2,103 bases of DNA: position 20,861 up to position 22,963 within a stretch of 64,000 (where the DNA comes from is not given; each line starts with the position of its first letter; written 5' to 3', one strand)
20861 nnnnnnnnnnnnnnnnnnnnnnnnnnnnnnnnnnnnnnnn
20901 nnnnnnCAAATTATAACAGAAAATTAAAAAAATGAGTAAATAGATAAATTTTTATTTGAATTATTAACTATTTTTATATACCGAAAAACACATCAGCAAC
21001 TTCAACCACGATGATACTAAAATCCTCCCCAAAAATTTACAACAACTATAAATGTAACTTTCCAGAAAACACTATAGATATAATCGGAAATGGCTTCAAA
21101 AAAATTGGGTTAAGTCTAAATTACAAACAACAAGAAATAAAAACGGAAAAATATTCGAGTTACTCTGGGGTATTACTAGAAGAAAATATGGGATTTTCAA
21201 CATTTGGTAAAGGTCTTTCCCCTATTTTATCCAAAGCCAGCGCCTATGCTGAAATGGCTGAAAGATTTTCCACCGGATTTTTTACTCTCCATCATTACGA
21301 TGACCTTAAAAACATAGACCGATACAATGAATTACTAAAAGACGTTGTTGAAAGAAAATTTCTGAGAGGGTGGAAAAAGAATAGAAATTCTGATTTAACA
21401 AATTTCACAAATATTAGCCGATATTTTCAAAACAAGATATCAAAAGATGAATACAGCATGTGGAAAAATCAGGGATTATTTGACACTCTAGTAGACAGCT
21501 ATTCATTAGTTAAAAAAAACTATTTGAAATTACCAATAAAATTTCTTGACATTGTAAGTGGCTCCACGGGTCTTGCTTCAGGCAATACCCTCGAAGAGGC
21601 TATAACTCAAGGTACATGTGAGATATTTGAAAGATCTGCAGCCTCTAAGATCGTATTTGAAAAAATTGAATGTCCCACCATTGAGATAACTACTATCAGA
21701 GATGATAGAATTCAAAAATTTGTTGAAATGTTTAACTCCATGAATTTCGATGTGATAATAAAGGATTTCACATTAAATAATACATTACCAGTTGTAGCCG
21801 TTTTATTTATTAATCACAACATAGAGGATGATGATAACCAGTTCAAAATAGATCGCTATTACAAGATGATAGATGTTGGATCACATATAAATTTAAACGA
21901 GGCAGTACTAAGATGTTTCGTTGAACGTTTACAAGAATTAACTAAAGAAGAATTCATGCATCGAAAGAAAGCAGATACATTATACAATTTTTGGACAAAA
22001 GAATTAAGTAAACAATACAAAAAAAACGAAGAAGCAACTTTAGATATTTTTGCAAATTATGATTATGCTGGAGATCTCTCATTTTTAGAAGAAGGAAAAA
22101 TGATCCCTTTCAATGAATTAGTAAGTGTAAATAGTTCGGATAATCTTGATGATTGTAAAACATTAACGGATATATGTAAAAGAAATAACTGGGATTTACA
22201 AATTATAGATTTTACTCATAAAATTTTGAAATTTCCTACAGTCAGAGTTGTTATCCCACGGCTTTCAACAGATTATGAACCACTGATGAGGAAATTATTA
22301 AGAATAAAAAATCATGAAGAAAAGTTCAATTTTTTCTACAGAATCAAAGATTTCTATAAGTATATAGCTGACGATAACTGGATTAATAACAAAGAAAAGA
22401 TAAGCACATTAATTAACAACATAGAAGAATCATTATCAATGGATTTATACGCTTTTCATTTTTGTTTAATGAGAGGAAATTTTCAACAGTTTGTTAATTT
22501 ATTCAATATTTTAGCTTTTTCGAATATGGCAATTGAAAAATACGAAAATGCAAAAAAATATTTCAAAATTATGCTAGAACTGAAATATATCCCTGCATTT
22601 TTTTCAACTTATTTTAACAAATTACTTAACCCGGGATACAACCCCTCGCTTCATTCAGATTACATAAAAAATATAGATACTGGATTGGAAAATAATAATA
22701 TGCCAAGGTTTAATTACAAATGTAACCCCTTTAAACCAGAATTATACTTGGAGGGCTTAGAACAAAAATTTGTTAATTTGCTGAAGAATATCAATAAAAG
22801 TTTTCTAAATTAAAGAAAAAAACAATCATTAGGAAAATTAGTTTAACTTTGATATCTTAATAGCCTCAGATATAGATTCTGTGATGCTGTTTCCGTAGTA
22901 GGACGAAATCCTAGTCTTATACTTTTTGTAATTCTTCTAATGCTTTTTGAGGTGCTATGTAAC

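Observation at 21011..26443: Stand-alone YcaO next to a B12-radical SAM, a GNAT and a secreted C25-like peptidase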

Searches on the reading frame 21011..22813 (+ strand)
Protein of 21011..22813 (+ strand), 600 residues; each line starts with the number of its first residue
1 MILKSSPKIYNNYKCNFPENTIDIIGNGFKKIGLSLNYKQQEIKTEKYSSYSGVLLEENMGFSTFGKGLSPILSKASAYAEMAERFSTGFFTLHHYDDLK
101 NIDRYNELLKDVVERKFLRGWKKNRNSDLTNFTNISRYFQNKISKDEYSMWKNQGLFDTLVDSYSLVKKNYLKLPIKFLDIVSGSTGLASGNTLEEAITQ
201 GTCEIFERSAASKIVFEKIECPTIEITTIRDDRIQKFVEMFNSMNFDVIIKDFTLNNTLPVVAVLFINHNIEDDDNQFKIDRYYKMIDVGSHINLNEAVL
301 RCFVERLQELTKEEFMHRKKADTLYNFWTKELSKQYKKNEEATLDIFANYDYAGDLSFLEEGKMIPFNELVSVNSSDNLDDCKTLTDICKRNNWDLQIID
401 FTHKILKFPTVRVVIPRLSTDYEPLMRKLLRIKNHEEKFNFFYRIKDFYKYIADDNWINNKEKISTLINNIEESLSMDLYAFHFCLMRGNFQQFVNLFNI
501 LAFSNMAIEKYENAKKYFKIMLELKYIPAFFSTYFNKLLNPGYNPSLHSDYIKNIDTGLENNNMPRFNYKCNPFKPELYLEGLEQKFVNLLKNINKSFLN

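Call 3: search_protein_families(library=pfam, proteins=[window:21011-22813:+], max_evalue=0.01)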
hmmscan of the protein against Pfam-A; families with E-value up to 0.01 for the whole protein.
window:21011-22813:+ (600 aa): 2 families
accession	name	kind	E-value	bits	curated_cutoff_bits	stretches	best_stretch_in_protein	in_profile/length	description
PF02624.21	YcaO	-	8.4e-43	147.4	25.7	1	66-419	2-325/325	YcaO cyclodehydratase, ATP-ad Mg2+-binding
PF19482.4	DUF6018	-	0.0067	16.9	25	0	282-338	48-102/117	Family of unknown function (DUF6018)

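Call 4: search_protein_families(library=ncbifam, proteins=[window:21011-22813:+], max_evalue=0.01)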
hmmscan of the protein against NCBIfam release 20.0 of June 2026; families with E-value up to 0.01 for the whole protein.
window:21011-22813:+ (600 aa): 5 families
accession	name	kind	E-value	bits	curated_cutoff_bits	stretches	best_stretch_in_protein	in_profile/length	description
TIGR03604.1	TOMM_cyclo_SagD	subfamily_domain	1.5e-23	83.4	219.25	1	183-441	111-361/377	thiazole/oxazole-forming peptide maturase, SagD family component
TIGR00702.1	TIGR00702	domain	8e-23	81.1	75.65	1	64-418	51-364/377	YcaO-type kinase domain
TIGR03266.1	methan_mark_1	equivalog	1.1e-20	73.9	365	1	65-419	56-363/376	YcaO-related McrA-glycine thioamidation protein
NF040716.1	YcaO_for_S12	equivalog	8.9e-18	64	700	1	62-440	53-406/571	30S ribosomal protein S12 methylthiotransferase accessory factor YcaO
TIGR03549.1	TIGR03549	equivalog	1.3e-10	40.2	900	1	60-271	200-412/723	OsmC domain/YcaO domain-containing protein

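Call 10: find_homologous_proteins(query=window:21011-22813:+)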
Query window:21011-22813:+ (600 aa): 158 proteins with E <= 0.001 among 8000 candidates; the best 120 are listed.
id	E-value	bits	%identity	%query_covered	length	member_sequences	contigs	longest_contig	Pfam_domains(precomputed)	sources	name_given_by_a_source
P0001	0.0e+0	1354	100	100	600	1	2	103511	PF02624.22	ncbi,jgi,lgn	-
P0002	1.9e-212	725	54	100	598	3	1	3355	PF02624.22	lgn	-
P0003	3.3e-212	724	56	100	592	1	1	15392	PF02624.22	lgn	-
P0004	3.2e-211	721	54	100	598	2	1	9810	PF02624.22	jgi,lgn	-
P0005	5.6e-207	707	54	100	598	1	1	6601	PF02624.22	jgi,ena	-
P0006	9.1e-206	703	54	100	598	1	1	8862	PF02624.22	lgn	-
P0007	1.5e-205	702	54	100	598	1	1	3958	PF02624.22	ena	-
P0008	6.6e-203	694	52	100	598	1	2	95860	PF02624.22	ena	-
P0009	7.0e-201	687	52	100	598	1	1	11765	PF02624.22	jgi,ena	-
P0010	5.5e-200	684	52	100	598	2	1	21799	PF02624.22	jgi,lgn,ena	-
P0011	4.0e-198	678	52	100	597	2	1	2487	PF02624.22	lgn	-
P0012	4.4e-197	675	51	100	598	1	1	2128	PF02624.22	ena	-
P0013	6.2e-194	664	51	100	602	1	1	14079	PF02624.22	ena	-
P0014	2.7e-191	655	51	100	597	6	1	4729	PF02624.22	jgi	-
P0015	6.9e-191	654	51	100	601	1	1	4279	PF02624.22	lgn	-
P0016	1.0e-189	650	51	100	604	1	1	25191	PF02624.22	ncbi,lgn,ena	-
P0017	6.4e-189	648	50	100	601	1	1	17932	PF02624.22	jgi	-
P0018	1.3e-188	647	53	100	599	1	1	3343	PF02624.22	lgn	-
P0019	6.9e-187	641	52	100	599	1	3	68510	PF02624.22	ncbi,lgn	-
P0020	1.2e-186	640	51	100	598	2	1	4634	PF02624.22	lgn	-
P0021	2.8e-186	639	51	100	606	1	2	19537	PF02624.22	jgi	-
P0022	3.5e-186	639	51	100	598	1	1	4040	PF02624.22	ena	-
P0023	5.7e-186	638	51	100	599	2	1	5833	PF02624.22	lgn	-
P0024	5.2e-183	628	54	88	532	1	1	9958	PF02624.22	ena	-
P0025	1.5e-182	627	49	100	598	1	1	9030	PF02624.22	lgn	-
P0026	2.4e-182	626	52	100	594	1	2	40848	PF02624.22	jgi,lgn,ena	-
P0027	2.3e-181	623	51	100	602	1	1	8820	PF02624.22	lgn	-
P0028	9.8e-181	621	49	100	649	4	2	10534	PF02624.22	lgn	-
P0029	2.4e-180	619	53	94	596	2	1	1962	PF02624.22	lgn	-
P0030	4.8e-179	615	49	100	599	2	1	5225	PF02624.22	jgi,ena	-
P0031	5.4e-179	615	50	100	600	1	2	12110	PF02624.22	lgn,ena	-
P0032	6.4e-179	615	49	100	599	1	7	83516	PF02624.22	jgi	jgi:ribosomal protein S12 methylthiotransferase accessory factor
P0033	7.5e-179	614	49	100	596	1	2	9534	PF02624.22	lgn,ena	-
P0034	1.1e-178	614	49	100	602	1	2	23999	PF02624.22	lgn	-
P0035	2.2e-178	613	50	100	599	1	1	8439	PF02624.22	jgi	-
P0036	1.3e-177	610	52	96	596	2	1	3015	PF02624.22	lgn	-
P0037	2.3e-177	609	49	100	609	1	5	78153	PF02624.22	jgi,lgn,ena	-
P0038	2.6e-173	596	52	90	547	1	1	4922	PF02624.22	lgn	-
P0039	2.1e-172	593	46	100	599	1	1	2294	PF02624.22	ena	-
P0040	2.4e-172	593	49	100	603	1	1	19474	PF02624.22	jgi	-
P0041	3.9e-172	592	46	100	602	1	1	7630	PF02624.22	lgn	-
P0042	7.7e-172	591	47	100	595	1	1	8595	PF02624.22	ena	-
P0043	1.3e-171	590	50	96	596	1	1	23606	PF02624.22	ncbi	-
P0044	4.2e-171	589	50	100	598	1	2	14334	PF02624.22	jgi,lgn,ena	-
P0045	5.4e-171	588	51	96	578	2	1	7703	PF02624.22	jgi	-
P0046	8.0e-170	584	48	100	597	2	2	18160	PF02624.22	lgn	-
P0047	1.8e-169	583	48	99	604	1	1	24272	PF02624.22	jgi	jgi:YcaO-like protein with predicted kinase domain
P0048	9.2e-168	578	48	100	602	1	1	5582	PF02624.22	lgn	-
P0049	9.2e-168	578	47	100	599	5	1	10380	PF02624.22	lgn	-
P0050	1.4e-167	577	46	100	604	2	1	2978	PF02624.22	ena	-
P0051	2.8e-167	576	46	100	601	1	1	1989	PF02624.22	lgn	-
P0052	4.4e-166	572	47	100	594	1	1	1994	PF02624.22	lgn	-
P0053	2.8e-164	566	46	100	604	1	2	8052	PF02624.22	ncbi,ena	-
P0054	4.5e-164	565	47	100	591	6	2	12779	PF02624.22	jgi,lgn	-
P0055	3.9e-163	562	46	100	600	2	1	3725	PF02624.22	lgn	-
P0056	5.5e-163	562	46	100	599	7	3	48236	PF02624.22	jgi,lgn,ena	-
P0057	2.6e-162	560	47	100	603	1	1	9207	PF02624.22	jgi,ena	-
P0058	3.1e-161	556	46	100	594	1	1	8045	PF02624.22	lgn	-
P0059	2.0e-160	553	45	100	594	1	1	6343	PF02624.22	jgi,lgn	jgi:YcaO-like protein with predicted kinase domain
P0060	2.3e-160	553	45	100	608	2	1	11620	PF02624.22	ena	-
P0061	1.4e-158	547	47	100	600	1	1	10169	PF02624.22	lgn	-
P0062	1.4e-157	544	46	100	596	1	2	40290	PF02624.22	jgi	jgi:ribosomal protein S12 methylthiotransferase accessory factor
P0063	3.0e-155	536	44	99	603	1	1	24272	PF02624.22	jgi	jgi:YcaO-like protein with predicted kinase domain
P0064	7.3e-155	535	44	100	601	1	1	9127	PF02624.22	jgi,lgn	jgi:YcaO-like protein with predicted kinase domain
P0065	9.8e-155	535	45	100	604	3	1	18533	PF02624.22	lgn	-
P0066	3.1e-154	533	44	100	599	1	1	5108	PF02624.22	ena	-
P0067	4.4e-154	533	46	100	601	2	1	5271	PF02624.22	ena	-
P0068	9.3e-153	528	45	100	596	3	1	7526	PF02624.22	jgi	-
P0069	7.1e-151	522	44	100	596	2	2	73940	PF02624.22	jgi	jgi:ribosomal protein S12 methylthiotransferase accessory factor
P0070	5.5e-149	516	45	100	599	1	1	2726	PF02624.22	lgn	-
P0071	1.2e-148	515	53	74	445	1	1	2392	PF02624.22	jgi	-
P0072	5.6e-148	512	44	100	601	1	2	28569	PF02624.22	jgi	jgi:ribosomal protein S12 methylthiotransferase accessory factor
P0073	3.0e-146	507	44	100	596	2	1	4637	PF02624.22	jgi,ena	-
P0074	1.4e-143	498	42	100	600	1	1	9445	PF02624.22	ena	-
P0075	3.6e-142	493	45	85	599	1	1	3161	PF02624.22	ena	-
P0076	8.3e-142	492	43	97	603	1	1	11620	PF02624.22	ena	-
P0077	1.1e-141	492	52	75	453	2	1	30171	PF02624.22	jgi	jgi:YcaO-like protein with predicted kinase domain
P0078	2.0e-136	474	45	87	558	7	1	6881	PF02624.22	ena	-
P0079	6.6e-136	472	44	88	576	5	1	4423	PF02624.22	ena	-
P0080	9.6e-135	469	45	84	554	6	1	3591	PF02624.22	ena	-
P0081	3.0e-133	464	44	84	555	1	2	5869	PF02624.22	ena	-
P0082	7.9e-121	423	39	88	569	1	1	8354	PF02624.22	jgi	jgi:ribosomal protein S12 methylthiotransferase accessory factor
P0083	2.2e-106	375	39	88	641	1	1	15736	PF02624.22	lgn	-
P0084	9.2e-95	337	39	87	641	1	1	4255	PF02624.22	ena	-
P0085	1.3e-93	333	46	59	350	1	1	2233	PF02624.22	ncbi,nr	ncbi:MAG TPA: hypothetical protein ENI51_10340 [Candidatus Atribacteria bacterium]|nr:hypothetical p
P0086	3.6e-91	325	49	57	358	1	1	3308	PF02624.22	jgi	-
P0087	3.0e-90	322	34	89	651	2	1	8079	PF02624.22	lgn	-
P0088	1.1e-89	320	36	88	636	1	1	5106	PF02624.22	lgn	-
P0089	3.8e-82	295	36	87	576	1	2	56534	PF02624.22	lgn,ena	-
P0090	5.0e-74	268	35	87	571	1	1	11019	PF02624.22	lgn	-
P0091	2.8e-71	259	34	89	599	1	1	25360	PF02624.22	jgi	jgi:YcaO-like protein with predicted kinase domain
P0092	6.0e-69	251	31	78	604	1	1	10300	PF02624.22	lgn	-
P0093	1.2e-68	250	32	86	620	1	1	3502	PF02624.22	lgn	-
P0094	2.2e-66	243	35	79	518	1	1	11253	PF02624.22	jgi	-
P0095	6.6e-66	241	33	70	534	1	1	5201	PF02624.22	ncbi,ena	-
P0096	4.5e-64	235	33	79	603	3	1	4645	PF02624.22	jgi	jgi:ribosomal protein S12 methylthiotransferase accessory factor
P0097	1.1e-63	234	35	70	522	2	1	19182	PF02624.22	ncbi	-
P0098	4.3e-63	232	35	70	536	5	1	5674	PF02624.22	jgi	-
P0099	5.1e-63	232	32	79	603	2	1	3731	PF02624.22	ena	-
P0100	7.0e-63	231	35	69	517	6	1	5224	PF02624.22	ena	-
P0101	1.9e-62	230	33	87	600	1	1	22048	PF02624.22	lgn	-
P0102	1.1e-61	227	33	70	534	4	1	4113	PF02624.22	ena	-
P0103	1.4e-61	227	36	68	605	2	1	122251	PF02624.22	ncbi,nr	ncbi:MAG: YcaO-like family protein [Candidatus Heimdallarchaeota archaeon]|nr:YcaO-like family prote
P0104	2.1e-61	226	36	70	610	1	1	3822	PF02624.22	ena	-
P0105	3.5e-61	226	34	70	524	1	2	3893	PF02624.22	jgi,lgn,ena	-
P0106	8.7e-61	224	35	70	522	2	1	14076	PF02624.22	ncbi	-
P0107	2.6e-60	223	31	79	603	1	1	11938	PF02624.22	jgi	jgi:YcaO-like protein with predicted kinase domain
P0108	8.0e-60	221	34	70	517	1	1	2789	PF02624.22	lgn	-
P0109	1.9e-59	220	35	70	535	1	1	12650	PF02624.22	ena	-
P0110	3.1e-59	219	35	70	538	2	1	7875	PF02624.22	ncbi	-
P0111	5.9e-59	218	28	98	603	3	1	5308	PF02624.22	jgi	jgi:ribosomal protein S12 methylthiotransferase accessory factor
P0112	3.3e-57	213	32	70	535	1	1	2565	PF02624.22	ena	-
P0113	3.7e-57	213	33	70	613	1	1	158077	PF02624.22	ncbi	ncbi:MAG: YcaO-like family protein [archaeon]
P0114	1.3e-54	204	35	68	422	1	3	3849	PF02624.22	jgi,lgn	-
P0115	2.8e-54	203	31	69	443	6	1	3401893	PF02624.22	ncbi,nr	ncbi:MAG: YcaO-like family protein [Desulfobacterales bacterium]|nr:MAG: YcaO-like family protein [D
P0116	4.1e-53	199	31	69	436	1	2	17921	PF02624.22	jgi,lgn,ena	-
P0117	1.1e-52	198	32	70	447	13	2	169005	PF02624.22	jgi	jgi:ribosomal protein S12 methylthiotransferase accessory factor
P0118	1.6e-51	194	31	69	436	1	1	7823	PF02624.22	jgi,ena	-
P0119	2.7e-51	193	29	67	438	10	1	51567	PF02624.22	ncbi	-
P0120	1.6e-50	191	30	70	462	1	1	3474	PF02624.22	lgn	-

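Call 11: find_encoding_contigs(protein=P0001, flank=10000, max_places=3)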
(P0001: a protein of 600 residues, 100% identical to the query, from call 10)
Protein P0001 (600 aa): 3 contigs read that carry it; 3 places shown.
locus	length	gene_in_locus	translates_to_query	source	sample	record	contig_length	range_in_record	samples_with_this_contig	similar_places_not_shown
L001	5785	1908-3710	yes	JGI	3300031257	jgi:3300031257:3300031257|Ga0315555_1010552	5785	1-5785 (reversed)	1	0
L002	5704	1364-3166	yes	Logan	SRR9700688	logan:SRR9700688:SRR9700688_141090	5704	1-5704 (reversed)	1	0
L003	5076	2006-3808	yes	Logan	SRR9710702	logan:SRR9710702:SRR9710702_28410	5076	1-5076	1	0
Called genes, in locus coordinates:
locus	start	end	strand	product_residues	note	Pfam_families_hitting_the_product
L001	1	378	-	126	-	?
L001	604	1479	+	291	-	PF01040:UbiA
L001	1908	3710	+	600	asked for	PF02624:YcaO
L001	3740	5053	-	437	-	PF02310:B12-binding (weak), PF04055:Radical_SAM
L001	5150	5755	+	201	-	PF13527:Acetyltransf_9 (faint), PF00583:Acetyltransf_1, PF13508:Acetyltransf_7 (weak), PF08445:FR47 (faint)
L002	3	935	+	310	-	?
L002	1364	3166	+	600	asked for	PF02624:YcaO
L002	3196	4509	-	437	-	PF02310:B12-binding (weak), PF04055:Radical_SAM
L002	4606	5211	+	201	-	PF13527:Acetyltransf_9 (faint), PF00583:Acetyltransf_1, PF13508:Acetyltransf_7 (weak), PF08445:FR47 (faint)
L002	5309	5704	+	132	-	?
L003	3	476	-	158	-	?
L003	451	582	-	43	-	-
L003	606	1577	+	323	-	PF01040:UbiA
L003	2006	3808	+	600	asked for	PF02624:YcaO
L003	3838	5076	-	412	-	?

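Call 12: find_encoding_contigs(protein=P0008, flank=10000, max_places=3)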
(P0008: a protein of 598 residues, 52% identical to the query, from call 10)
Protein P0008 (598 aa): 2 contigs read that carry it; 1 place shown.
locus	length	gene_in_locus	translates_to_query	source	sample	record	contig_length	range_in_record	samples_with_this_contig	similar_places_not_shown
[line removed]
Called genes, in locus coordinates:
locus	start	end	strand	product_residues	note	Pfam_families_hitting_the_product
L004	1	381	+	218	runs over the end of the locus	PF01926:MMR_HSR1, PF00009:GTP_EFTU (weak)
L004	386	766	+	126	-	PF09846:OapB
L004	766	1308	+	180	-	PF09845:OapC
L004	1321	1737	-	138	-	PF00885:DMRL_synthase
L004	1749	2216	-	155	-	PF00885:DMRL_synthase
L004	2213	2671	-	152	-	PF01467:CTP_transf_like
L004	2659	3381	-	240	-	PF00926:DHBP_synthase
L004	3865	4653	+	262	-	PF01255:Prenyltransf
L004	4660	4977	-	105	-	-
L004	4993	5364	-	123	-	PF01920:Prefoldin_2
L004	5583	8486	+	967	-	PF01364:Peptidase_C25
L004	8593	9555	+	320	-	PF01040:UbiA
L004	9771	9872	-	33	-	-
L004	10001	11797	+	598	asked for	PF02624:YcaO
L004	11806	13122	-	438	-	PF02310:B12-binding, PF04055:Radical_SAM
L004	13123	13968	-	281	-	?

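Call 13: find_encoding_contigs(protein=P0019, flank=10000, max_places=3)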
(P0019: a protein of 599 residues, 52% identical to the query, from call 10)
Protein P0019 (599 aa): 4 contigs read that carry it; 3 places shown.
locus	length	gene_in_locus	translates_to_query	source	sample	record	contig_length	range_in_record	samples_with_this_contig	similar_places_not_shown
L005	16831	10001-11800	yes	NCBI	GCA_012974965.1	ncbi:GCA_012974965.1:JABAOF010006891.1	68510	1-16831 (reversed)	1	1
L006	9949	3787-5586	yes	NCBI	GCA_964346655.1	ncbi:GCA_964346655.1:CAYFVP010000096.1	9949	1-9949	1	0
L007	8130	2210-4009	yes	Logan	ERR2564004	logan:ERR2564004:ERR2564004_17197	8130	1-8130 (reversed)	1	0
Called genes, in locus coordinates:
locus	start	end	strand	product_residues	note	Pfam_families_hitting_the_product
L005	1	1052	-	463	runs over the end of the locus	PF09837:DUF2064 (faint)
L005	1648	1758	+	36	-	-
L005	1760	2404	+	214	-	PF13578:Methyltransf_24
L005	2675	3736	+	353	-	-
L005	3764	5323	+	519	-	PF14312:FG-GAP_2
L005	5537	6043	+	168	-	-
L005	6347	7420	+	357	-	PF05048:NosD, PF13229:Beta_helix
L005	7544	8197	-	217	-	PF13840:ACT_7 (faint)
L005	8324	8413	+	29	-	-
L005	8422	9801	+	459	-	PF01364:Peptidase_C25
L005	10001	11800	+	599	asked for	PF02624:YcaO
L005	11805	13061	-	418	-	PF01841:Transglut_core (weak)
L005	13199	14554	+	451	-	PF02310:B12-binding, PF04055:Radical_SAM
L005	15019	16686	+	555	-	PF00112:Peptidase_C1, PF00801:PKD, PF18911:PKD_4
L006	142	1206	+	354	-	PF05048:NosD, PF13229:Beta_helix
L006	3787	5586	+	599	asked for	PF02624:YcaO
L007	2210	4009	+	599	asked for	PF02624:YcaO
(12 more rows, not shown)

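Call 15: find_encoding_contigs(protein=P0032, flank=10000, max_places=2)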
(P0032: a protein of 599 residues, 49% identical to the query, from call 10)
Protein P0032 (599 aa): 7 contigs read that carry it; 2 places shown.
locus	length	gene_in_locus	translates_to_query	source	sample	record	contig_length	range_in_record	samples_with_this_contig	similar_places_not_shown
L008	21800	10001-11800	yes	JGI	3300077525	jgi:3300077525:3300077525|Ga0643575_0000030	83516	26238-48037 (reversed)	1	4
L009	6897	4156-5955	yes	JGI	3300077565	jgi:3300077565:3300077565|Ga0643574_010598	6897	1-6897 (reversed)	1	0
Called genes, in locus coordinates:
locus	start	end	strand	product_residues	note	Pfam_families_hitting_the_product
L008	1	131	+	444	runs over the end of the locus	PF25145:NfeD1b_N, PF24961:NfeD_membrane, PF01957:NfeD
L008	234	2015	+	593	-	PF07581:Glug (weak)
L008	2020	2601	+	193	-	-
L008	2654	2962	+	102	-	-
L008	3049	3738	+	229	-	-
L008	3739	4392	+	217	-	-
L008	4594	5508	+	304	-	PF02086:MethyltransfD12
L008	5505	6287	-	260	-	PF01555:N6_N4_Mtase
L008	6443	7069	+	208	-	-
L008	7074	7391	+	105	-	PF13412:HTH_24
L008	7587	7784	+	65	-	PF14192:DUF4314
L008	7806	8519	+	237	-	PF03575:Peptidase_S51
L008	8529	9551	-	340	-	PF00752:XPG_N, PF00867:XPG_I, PF01367:5_3_exonuc (weak)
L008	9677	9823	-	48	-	-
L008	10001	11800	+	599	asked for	PF02624:YcaO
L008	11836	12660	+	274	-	PF04191:PEMT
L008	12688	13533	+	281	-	PF04191:PEMT (weak), PF04140:ICMT (weak)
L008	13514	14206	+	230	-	PF06966:DUF1295 (weak), PF04191:PEMT (weak), PF04140:ICMT, PF01222:ERG4_ERG24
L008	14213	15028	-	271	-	PF01061:ABC2_membrane, PF12698:ABC2_membrane_3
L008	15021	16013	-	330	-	PF00005:ABC_tran, PF13304:AAA_21 (faint), PF13732:DrrA1-3_C (weak)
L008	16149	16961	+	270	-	PF04191:PEMT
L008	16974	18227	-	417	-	PF00919:UPF0004, PF04055:Radical_SAM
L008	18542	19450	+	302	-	PF02729:OTCace_N, PF00185:OTCace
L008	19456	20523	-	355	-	PF06849:DUF1246, PF06973:DUF1297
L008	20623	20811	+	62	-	-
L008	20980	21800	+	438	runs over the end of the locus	PF12706:Lactamase_B_2, PF07521:RMMBL (weak)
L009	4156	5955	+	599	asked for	PF02624:YcaO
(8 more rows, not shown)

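Call 16: find_encoding_contigs(protein=P0069, flank=10000, max_places=2)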
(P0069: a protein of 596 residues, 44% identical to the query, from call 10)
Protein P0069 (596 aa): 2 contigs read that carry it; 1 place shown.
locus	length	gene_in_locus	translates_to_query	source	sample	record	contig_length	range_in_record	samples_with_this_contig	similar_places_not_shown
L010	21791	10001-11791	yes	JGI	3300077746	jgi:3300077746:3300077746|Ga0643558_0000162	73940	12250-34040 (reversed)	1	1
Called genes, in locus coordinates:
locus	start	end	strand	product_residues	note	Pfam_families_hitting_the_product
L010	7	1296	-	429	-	PF03952:Enolase_N, PF00113:Enolase_C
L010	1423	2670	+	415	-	PF00753:Lactamase_B, PF12706:Lactamase_B_2, PF10996:Beta-Casp, PF07521:RMMBL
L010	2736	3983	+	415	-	PF03463:eRF1_1, PF18854:baeRF_family10, PF03464:eRF1_2, PF18859:acVLRF1, PF03465:eRF1_3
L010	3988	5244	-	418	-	PF01841:Transglut_core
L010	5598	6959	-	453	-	PF02310:B12-binding, PF04055:Radical_SAM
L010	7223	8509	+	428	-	PF00919:UPF0004, PF04055:Radical_SAM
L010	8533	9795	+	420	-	PF00919:UPF0004, PF04055:Radical_SAM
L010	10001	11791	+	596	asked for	PF02624:YcaO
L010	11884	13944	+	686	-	PF03169:OPT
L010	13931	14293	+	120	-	-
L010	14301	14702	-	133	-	PF00072:Response_reg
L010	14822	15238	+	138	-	PF01951:Archease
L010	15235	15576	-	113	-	PF13630:SdpI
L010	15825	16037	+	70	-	PF08984:DUF1858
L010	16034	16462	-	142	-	PF01402:RHH_1, PF08753:NikR_C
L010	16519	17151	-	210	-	PF00891:Methyltransf_2 (weak), PF01209:Ubie_methyltran, PF00398:RrnaAD (weak), PF13489:Methyltransf_23, PF13649:Methyltransf_25, PF13847:Methyltransf_31, PF08241:Methyltransf_11, PF08242:Methyltransf_12, +1 more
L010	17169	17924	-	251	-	PF00005:ABC_tran, PF13304:AAA_21 (faint)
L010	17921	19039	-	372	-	PF01032:FecCD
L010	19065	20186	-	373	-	PF01497:Peripla_BP_2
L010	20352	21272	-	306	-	-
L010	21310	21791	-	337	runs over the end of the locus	PF01916:DS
